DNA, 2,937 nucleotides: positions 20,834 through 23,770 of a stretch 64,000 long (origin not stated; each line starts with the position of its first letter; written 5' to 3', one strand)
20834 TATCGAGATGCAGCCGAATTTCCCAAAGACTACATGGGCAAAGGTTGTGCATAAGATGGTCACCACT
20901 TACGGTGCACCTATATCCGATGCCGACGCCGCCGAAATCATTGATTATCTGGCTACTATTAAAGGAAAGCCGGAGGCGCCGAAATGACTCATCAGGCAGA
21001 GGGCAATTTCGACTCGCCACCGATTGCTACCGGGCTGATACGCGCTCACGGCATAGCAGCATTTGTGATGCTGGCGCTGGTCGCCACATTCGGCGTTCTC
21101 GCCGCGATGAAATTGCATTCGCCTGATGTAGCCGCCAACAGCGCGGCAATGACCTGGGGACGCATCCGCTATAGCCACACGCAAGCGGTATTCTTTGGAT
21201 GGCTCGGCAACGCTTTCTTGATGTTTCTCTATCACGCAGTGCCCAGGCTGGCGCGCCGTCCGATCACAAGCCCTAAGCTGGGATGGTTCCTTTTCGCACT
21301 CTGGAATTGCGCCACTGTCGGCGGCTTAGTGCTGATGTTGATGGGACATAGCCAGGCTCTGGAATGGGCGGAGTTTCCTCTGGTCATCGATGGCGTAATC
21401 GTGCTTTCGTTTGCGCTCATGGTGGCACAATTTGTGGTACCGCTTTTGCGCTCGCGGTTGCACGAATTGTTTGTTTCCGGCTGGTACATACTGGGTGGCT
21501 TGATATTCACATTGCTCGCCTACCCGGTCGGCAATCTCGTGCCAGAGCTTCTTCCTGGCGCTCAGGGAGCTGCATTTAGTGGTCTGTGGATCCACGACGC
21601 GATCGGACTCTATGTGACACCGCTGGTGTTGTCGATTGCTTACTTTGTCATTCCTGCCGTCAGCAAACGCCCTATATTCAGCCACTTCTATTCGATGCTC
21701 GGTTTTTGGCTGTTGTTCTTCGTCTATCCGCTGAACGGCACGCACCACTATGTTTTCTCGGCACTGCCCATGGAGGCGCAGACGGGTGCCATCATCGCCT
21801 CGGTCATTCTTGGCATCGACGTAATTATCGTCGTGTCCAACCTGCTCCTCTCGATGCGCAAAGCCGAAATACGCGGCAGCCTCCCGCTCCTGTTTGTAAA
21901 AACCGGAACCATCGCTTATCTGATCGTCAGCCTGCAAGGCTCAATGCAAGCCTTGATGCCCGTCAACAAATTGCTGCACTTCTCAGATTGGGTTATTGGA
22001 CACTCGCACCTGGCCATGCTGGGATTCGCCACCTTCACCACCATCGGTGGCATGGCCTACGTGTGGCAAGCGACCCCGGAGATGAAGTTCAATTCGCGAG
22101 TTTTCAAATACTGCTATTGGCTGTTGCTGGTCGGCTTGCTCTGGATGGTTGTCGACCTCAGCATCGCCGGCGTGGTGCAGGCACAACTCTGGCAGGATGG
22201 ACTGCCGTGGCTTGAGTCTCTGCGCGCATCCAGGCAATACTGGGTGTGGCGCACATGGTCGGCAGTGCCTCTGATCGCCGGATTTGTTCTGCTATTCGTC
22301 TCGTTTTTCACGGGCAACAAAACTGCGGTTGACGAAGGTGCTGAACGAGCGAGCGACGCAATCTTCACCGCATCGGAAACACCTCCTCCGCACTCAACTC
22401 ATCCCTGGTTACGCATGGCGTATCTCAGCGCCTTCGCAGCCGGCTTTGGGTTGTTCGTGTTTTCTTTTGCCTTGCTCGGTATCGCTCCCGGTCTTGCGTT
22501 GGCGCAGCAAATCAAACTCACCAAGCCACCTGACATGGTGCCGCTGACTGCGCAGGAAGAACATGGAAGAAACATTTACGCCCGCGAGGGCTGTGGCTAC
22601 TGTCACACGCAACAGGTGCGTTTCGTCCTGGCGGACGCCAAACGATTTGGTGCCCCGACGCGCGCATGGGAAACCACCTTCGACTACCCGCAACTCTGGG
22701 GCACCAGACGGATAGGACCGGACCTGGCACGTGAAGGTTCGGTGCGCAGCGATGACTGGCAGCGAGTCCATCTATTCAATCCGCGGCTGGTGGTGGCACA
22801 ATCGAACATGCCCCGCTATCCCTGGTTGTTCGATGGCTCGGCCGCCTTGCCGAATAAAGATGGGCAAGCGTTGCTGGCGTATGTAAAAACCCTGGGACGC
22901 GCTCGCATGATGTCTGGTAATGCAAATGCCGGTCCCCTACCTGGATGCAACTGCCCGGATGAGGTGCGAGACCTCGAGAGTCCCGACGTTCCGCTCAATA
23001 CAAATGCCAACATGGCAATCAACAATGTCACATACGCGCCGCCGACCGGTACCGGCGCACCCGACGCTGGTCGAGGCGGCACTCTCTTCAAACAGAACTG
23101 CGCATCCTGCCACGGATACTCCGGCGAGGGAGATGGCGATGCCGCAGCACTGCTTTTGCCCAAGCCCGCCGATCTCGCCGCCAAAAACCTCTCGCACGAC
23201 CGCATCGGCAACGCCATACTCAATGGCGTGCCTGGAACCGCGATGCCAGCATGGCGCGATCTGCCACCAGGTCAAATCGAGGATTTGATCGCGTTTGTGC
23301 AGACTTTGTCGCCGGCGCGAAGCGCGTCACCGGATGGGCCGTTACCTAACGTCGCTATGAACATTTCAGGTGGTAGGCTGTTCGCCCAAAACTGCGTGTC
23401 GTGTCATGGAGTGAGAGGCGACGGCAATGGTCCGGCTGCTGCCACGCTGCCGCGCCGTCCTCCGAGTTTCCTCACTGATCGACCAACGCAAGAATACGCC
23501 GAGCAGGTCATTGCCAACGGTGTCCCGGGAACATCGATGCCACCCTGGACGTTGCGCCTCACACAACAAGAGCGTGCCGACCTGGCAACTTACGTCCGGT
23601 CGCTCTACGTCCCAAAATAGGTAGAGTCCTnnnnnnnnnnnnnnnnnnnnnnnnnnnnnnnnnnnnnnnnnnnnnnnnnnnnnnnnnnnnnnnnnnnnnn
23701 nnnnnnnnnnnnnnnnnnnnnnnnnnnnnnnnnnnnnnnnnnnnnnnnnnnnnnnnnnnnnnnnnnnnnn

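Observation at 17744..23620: Sulfide/persulfide-to-sulfate oxidation supraoperon feeding a cbb3 oxidase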

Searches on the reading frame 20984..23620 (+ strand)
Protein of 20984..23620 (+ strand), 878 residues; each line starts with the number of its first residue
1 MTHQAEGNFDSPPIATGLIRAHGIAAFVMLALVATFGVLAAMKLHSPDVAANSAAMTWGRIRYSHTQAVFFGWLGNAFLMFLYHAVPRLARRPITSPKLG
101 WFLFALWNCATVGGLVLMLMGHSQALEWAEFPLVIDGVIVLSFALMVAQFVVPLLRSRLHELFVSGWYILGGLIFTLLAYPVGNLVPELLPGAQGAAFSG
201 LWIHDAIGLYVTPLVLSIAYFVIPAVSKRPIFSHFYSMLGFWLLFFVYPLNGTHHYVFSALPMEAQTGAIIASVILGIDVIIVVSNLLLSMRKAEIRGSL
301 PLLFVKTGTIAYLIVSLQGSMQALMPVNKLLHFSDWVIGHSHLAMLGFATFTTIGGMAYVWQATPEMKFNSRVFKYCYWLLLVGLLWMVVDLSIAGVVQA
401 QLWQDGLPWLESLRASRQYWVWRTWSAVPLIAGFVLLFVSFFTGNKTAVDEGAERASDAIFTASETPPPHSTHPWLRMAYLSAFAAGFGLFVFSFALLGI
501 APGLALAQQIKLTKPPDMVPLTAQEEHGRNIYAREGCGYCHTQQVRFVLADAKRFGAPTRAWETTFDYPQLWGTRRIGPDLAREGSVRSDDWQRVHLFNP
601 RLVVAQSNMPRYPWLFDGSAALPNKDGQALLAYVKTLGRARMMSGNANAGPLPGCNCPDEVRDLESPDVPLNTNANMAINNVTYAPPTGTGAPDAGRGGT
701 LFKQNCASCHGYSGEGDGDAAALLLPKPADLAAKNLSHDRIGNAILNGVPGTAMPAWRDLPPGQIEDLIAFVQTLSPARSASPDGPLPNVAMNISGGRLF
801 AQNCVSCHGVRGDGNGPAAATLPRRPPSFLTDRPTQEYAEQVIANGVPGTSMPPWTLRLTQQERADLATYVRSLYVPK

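Call 7: search_protein_families(library=pfam, proteins=[window:20984-23620:+], max_evalue=0.01)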
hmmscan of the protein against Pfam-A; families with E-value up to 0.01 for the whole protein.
window:20984-23620:+ (878 aa): 6 families
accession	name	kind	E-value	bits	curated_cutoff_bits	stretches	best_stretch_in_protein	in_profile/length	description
PF00115.25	COX1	-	2e-58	198.8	34.8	1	20-428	4-435/436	Cytochrome C and Quinol oxidase polypeptide I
PF02433.20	FixO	-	5e-38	131.2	29.6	1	491-621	18-146/219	Cytochrome C oxidase, mono-heme subunit/FixO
PF13442.11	Cytochrome_CBB3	-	1.2e-29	102.9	27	2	694-772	2-68/68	Cytochrome C oxidase, cbb3-type, subunit III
PF00034.26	Cytochrom_C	-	4.4e-26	92.5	21.3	2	796-874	4-89/90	Cytochrome c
PF11070.13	DUF2871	-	0.0048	17.6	27.4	0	337-401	38-97/134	Protein of unknown function (DUF2871)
PF14495.11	Cytochrom_C550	-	0.0051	16.9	27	0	694-710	25-41/136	Cytochrome c-550 domain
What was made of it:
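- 20984..22318 (+): CcoN-like catalytic domain of the fused oxidase (aa 1 to about 445, 12 TM helices expected). Pfam COX1 2e-58 (call 7).
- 22319..22900 (+): Linker, a 13th TM helix (about aa 476-507) and the CcoO-like monohaem domain (CGYCH 537-541). Pfam FixO 5e-38, aa 491-621 (call 7).
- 22901..23620 (+): C-terminal dihaem cytochrome c (CcoP-like) domain (CASCH 706-710, CVSCH 804-808), the proposed entry point for SorB electrons. Two Pfam Cytochrome_CBB3/Cytochrom_C domains (call 7).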

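Call 8: search_protein_families(library=ncbifam, proteins=[window:20984-23620:+], max_evalue=0.01)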
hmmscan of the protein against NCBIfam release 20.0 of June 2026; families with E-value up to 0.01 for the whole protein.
window:20984-23620:+ (878 aa): 23 families
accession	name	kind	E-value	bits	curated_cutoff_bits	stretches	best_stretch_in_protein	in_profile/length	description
NF011053.0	PRK14485.1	subfamily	1.2e-89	301.4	1080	1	24-622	19-636/716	putative bifunctional cbb3-type cytochrome c oxidase subunit I/II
TIGR00780.1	ccoN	equivalog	3.8e-47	161.3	583.15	1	24-405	12-411/474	cytochrome-c oxidase, cbb3-type subunit I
NF011054.0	PRK14486.1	equivalog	1.4e-46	159.3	447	2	517-774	43-289/294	putative bifunctional cbb3-type cytochrome c oxidase subunit II/cytochrome c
NF011055.0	PRK14487.1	subfamily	1.4e-39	135.8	218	1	494-637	27-166/212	cbb3-type cytochrome c oxidase subunit II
TIGR00781.1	ccoO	equivalog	3.9e-34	118.3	200.65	1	489-618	15-143/232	cytochrome-c oxidase, cbb3-type subunit II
NF050122.1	bc1_QcrC_actin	exception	1.7e-14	53.8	200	2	691-778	134-214/253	cytochrome bc1 complex diheme cytochrome c subunit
TIGR00782.1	ccoP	equivalog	9.2e-14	51.4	179.95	1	696-874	108-281/285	cytochrome-c oxidase, cbb3-type subunit III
TIGR02891.1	CtaD_CoxA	equivalog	3.3e-12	45.9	670.75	1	215-399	244-428/504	cytochrome c oxidase subunit I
NF045930.1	Cytc6PetJCyano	equivalog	1.1e-11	44.6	135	2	683-773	16-103/110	cytochrome c6 PetJ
NF045773.1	cytochro_C550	exception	5.8e-10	39.1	125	2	698-758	52-103/118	cytochrome c550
TIGR02882.1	QoxB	equivalog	6.6e-10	38.1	1015.5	1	200-399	273-471/643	cytochrome aa3 quinol oxidase subunit I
NF033864.1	cytochrome579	equivalog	3.7e-09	36.6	280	1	785-834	40-92/179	cytochrome 579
TIGR04485.1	thiosulf_SoxX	equivalog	1.5e-08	35.2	61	0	577-636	21-77/78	sulfur oxidation c-type cytochrome SoxX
NF045774.1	cytochro_C551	exception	2.5e-07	30.6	118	0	691-755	35-90/110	cytochrome c551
TIGR02843.1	CyoB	equivalog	4.1e-07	28.9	1020.35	1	202-398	281-476/646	cytochrome o ubiquinol oxidase subunit I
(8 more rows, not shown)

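Call 13: find_homologous_proteins(query=window:20984-23620:+)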
Query window:20984-23620:+ (878 aa): 1290 proteins with E <= 0.001 among 8000 candidates; the best 120 are listed.
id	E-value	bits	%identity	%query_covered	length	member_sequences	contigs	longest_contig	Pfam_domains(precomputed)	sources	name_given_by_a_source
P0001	0.0e+0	1996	98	100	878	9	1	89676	PF02433.21,PF00115.26,PF13442.12,PF00034.27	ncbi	-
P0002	0.0e+0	1691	82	99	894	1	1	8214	PF14495.12,PF02433.21,PF00115.26,PF13442.12,PF00034.27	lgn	-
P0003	0.0e+0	1141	57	99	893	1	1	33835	PF14495.12,PF02433.21,PF00115.26,PF13442.12,PF00034.27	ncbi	-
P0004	0.0e+0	1141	59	98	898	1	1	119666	PF02433.21,PF00115.26,PF13442.12,PF00034.27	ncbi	-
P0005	0.0e+0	1141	57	99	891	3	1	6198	PF14495.12,PF02433.21,PF00115.26,PF13442.12,PF00034.27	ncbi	-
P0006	0.0e+0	1127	57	99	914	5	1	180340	PF02433.21,PF00115.26,PF13442.12,PF00034.27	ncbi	-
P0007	0.0e+0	1124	57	100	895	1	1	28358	PF02433.21,PF00115.26,PF13442.12,PF00034.27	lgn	-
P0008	0.0e+0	1124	56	99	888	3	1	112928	PF14495.12,PF02433.21,PF00115.26,PF13442.12,PF00034.27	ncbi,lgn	ncbi:hypothetical protein BH10CYA1_BH10CYA1_36370 [soil metagenome]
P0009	0.0e+0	1120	57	99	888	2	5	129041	PF02433.21,PF00115.26,PF13442.12,PF00034.27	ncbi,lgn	-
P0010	0.0e+0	1118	55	99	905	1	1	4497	PF02433.21,PF00115.26,PF13442.12,PF00034.27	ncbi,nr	ncbi:MAG: cbb3-type cytochrome c oxidase subunit I [Candidatus Melainabacteria bacterium]|nr:cbb3-ty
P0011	0.0e+0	1117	56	99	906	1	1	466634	PF14495.12,PF02433.21,PF00115.26,PF13442.12,PF00034.27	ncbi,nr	ncbi:MAG: cbb3-type cytochrome c oxidase subunit I [Cyanobacteria bacterium SZAS-4]|nr:cbb3-type cyt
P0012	0.0e+0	1115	57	98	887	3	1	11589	PF14495.12,PF02433.21,PF00115.26,PF13442.12,PF00034.27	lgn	-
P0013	0.0e+0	1114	58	98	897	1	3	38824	PF02433.21,PF00115.26,PF13442.12,PF00034.27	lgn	-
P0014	0.0e+0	1114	56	99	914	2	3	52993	PF14495.12,PF02433.21,PF00115.26,PF13442.12,PF00034.27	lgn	-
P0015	0.0e+0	1110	56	99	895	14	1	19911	PF02433.21,PF00115.26,PF13442.12,PF00034.27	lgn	-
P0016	0.0e+0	1110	57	99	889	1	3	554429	PF14495.12,PF02433.21,PF00115.26,PF13442.12,PF00034.27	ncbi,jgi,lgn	ncbi:MAG TPA: cbb3-type cytochrome c oxidase subunit I [Drouetiella sp.]|jgi:cytochrome c oxidase cb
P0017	0.0e+0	1109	57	99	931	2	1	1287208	PF02433.21,PF00115.26,PF13442.12,PF00034.27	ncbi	-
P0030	0.0e+0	1092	54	100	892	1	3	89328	PF02433.21,PF00115.26,PF13442.12,PF00034.27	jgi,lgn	-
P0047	0.0e+0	1036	54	99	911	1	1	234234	PF02433.21,PF00115.26,PF13442.12,PF00034.27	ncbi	ncbi:MAG: cbb3-type cytochrome c oxidase subunit I [Candidatus Sulfotelmatobacter sp.]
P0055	0.0e+0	1029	53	98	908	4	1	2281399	PF02433.21,PF00115.26,PF13442.12,PF00034.27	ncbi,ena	-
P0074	0.0e+0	1022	53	99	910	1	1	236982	PF02433.21,PF00115.26,PF13442.12,PF00034.27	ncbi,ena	-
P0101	0.0e+0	1015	52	99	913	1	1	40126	PF14495.12,PF02433.21,PF00115.26,PF13442.12,PF00034.27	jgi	-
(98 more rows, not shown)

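Call 14: find_related_loci(query=window:20984-23620:+, collection=genome_contigs, flank=10000)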
Query window:20984-23620:+ (878 aa) in genome_contigs; peptide patterns used: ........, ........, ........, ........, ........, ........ (x = any residue, [..] = any of these).
121 stretches matched a pattern; 70 encode a relative of the query (tblastn E <= 1e-3); 69 distinct loci.
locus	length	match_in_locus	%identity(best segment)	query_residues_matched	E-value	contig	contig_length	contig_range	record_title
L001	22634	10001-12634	98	1-878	0e+0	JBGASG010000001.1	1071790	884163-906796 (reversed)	MAG: Candidatus Obscuribacteraceae bacterium isolate MAG_AAO_H10.39 AAOH10-39_opera_contig_10, whole genome shotgun sequ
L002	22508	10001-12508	52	12-875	0e+0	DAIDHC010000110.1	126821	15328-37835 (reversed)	MAG TPA_asm: Bryobacterales bacterium isolate clean337 k141_909725, whole genome shotgun sequence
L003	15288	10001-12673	50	12-877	0e+0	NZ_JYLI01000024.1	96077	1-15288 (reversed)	Pseudomonas poae strain DSM 14936 24_96077_36.6231, whole genome shotgun sequence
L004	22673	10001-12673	50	12-877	0e+0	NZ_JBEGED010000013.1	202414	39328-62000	Xanthomonas sp. WHRI 1810A scf_1195941_13, whole genome shotgun sequence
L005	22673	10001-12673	50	12-877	0e+0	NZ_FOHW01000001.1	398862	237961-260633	Pseudomonas graminis strain DSM 11363, whole genome shotgun sequence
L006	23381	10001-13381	49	14-875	0e+0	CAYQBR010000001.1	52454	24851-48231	MAG TPA_asm: uncultured Klebsiella sp. isolate SRP219642_co1_33 genome assembly, contig: NODE_462_length_52454_cov_20.44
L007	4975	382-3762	49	14-875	0e+0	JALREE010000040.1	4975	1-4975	MAG: Pseudomonadales bacterium isolate JTM.40 JTM_2016941, whole genome shotgun sequence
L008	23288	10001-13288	50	14-875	0e+0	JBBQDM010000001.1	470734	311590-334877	MAG: Vicinamibacterales bacterium isolate Co_metawrap_1169 Cmw_1169_k141_16196241_length_470734_cov_17.0000, whole genom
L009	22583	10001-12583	49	14-875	0e+0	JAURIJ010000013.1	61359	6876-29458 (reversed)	MAG: Gammaproteobacteria bacterium isolate SFB_657D_100_69 k141_944792_length_61359_cov_17.5311, whole genome shotgun se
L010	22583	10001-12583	48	13-878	0e+0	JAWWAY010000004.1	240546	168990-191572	MAG: Pseudohongiellaceae bacterium isolate HN15.bin.15 k141_1768425_length_240546_cov_15.8113, whole genome shotgun sequ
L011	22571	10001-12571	49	18-875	0e+0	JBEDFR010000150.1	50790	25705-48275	MAG: Pseudomonadota bacterium isolate NASQAN2014_190_B_bin.30 scaffold_163970, whole genome shotgun sequence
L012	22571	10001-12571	48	14-875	0e+0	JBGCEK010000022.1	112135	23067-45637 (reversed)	MAG: Pseudohongiellaceae bacterium isolate SGMAG-49 contig22, whole genome shotgun sequence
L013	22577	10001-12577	49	18-875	0e+0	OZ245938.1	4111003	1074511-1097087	MAG: uncultured Pseudohongiella sp. isolate a96d9bb3-ac47-4cd2-9796-3ffb1221adbf genome assembly, chromosome: 1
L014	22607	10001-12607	48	10-875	0e+0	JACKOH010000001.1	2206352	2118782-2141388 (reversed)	MAG: Pseudomonadales bacterium isolate HK-STAS-PROT-165 HK-STAS-PROT-165_1, whole genome shotgun sequence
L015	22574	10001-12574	49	18-875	0e+0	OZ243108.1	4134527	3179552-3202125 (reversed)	MAG: uncultured Pseudohongiella sp. isolate 0ff639a2-42d3-4be7-aa56-0e5e94187b21 genome assembly, chromosome: 1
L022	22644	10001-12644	47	12-877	0e+0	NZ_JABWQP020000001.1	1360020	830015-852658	Pseudomonas khorasanensis strain SWRI153 1, whole genome shotgun sequence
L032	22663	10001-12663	56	14-877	0e+0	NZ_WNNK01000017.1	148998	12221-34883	Pseudomonas spelaei strain CCM 7893 Pseudomonas_CCM7893_cont17_148998nt_UniDepth_1.02x, whole genome shotgun sequence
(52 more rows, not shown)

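Call 17: search_solved_structures(query=window:20984-23620:+, show_alignments=2)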
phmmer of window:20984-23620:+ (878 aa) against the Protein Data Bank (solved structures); distinct sequences matched with E-value up to 0.001: 32.
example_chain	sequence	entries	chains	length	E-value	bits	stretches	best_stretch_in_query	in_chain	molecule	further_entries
9g6b_A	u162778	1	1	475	1.1e-35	126.2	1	23-440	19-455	cytochrome-c oxidase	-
6xkw_n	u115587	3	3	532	2.2e-35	125.2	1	17-405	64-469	Cytochrome c oxidase, Cbb3-type, subunit I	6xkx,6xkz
3mk7_A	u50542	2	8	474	2.5e-34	121.7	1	22-438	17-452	Cytochrome c oxidase, cbb3-type, subunit N | Cbb3-type cytochrome c oxidase subunit CcoN1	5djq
9g83_t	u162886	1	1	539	2.7e-33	118.2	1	28-405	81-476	cytochrome-c oxidase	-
8smr_F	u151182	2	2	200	6.9e-33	116.9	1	507-638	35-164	Cbb3-type Cytochrome C oxidase subunit II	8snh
3mk7_B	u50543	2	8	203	1.5e-32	115.8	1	494-638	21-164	Cytochrome c oxidase, cbb3-type, subunit O | Cbb3-type cytochrome c oxidase subunit II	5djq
9g6b_B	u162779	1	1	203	1.9e-32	115.4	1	495-638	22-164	Cbb3-type cytochrome c oxidase subunit II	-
8smr_E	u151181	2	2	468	1.6e-29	105.8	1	19-441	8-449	cytochrome-c oxidase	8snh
9g83_u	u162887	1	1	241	4.5e-25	91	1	491-620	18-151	Cytochrome c oxidase, cbb3-type, subunit II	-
6xkw_o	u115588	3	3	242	1.1e-23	86.4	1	496-616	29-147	Cytochrome c oxidase, Cbb3-type, subunit II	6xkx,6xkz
6h5l_B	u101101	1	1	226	1.2e-12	49.9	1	697-877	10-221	Conserved hypothetical cytochrome protein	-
9g83_v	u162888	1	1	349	7.2e-09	37.4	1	694-874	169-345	Cbb3-type cytochrome c oxidase subunit CcoP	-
8smr_G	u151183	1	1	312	9.1e-09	37.1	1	696-874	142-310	Cbb3-type cytochrome c oxidase subunit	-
7e1v_O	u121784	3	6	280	2.7e-08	35.5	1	667-780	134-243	Cytochrome bc1 complex cytochrome c subunit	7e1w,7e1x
8hcr_C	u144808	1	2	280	2.7e-08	35.5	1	667-780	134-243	Cytochrome bc1 complex cytochrome c subunit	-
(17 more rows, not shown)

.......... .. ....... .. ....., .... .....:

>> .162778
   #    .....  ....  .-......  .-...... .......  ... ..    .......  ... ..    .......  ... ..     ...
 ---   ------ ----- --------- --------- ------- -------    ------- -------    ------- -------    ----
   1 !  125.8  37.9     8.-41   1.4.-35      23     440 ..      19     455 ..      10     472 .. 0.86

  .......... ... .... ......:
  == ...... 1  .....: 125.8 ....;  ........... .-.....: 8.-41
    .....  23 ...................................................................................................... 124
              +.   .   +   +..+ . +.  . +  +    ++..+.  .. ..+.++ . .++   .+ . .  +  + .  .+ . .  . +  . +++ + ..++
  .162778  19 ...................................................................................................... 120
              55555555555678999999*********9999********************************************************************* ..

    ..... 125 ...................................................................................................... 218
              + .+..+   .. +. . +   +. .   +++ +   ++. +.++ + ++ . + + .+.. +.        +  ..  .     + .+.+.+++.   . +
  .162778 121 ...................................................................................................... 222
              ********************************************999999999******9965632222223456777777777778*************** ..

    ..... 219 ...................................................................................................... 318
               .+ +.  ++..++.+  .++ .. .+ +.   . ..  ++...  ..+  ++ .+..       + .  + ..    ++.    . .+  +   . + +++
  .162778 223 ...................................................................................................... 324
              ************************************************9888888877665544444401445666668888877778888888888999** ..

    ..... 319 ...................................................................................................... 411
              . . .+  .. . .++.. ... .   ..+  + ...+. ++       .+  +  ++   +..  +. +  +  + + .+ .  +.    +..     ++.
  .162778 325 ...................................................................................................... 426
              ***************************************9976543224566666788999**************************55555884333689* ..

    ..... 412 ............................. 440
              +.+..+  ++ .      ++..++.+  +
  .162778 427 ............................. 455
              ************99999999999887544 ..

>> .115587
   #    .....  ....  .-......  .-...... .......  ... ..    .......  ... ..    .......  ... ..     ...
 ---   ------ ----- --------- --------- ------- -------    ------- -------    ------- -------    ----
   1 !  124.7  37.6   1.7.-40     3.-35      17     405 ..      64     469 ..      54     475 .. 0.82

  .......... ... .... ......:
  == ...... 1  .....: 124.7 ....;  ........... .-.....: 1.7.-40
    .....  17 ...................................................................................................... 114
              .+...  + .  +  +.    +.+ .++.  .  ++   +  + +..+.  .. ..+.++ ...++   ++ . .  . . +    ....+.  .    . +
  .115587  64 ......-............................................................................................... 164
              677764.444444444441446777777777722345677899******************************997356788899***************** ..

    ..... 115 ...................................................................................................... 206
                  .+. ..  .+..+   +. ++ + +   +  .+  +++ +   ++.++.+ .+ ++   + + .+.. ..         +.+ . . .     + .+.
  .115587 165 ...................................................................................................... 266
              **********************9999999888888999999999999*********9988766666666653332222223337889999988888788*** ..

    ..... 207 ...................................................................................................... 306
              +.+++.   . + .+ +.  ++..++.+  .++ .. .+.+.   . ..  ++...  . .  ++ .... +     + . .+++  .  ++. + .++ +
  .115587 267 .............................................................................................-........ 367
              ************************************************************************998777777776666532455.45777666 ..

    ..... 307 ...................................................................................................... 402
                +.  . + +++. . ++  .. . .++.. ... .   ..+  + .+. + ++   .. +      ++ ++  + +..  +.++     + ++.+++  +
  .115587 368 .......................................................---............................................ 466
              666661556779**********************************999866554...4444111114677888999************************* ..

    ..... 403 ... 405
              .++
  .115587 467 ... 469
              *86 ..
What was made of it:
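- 22319..22900 (+): PDB CcoO chains 8smr_F and 3mk7_B, E about 1e-32 (call 17).
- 22901..23620 (+): Weak matches to CcoP chains (call 17).
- On cbb3-type (C-family) haem-copper oxygen reductase: Tyr248 in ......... aligns with the Tyr of the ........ motif in the best-matching CcoN chain (9g6b_A), which I take to be P. stutzeri Tyr251 (call 17).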
